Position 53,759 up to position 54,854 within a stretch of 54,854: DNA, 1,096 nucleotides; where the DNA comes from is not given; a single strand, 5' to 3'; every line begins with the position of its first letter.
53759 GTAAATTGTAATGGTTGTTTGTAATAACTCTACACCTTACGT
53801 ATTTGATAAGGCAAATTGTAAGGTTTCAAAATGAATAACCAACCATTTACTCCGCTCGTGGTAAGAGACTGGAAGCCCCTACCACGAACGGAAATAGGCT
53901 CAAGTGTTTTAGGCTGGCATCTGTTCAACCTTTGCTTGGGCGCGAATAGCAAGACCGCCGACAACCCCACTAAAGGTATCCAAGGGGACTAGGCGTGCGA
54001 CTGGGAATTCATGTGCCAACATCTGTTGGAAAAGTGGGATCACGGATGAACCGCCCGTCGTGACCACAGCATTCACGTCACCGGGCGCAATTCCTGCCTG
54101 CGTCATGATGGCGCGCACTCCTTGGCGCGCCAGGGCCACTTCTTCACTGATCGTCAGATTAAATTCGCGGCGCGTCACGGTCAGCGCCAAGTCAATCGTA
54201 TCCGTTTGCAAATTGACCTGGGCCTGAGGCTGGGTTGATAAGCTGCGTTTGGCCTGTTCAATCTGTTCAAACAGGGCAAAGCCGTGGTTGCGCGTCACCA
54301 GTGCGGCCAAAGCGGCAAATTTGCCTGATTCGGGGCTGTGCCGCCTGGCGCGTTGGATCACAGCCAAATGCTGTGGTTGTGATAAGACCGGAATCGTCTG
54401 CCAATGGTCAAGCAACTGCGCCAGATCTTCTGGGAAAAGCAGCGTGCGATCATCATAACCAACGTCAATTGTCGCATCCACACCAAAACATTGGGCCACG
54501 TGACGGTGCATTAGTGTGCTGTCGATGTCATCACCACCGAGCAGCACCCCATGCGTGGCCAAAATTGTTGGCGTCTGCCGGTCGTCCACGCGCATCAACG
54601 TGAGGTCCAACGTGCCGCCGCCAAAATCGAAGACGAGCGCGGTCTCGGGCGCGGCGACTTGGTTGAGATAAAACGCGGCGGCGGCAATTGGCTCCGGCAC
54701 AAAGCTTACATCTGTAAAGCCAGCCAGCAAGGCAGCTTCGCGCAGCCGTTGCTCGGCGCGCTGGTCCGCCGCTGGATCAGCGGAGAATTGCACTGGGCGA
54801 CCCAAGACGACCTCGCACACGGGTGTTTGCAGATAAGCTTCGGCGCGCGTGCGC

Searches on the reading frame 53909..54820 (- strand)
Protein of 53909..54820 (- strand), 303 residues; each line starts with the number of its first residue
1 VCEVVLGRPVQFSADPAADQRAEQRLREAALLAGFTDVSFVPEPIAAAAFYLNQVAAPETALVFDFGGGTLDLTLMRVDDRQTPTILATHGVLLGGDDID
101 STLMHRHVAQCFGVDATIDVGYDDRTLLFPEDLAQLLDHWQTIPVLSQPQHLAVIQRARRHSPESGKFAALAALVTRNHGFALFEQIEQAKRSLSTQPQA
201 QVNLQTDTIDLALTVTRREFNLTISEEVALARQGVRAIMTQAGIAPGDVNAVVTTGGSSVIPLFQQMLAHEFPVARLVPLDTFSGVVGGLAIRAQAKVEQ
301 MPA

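Call 85: search_protein_families(library=pfam, proteins=[window:53909-54820:-], max_evalue=0.00001)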
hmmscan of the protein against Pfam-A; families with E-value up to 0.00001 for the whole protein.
window:53909-54820:- (303 aa): 2 families
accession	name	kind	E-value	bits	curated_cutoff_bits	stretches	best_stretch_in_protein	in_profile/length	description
PF00012.26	HSP70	-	2.5e-22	79.3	20.6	2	24-127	150-253/599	Hsp70 protein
PF06723.19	MreB_Mbl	-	5.9e-08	32.4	27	0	24-104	110-185/327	MreB/Mbl protein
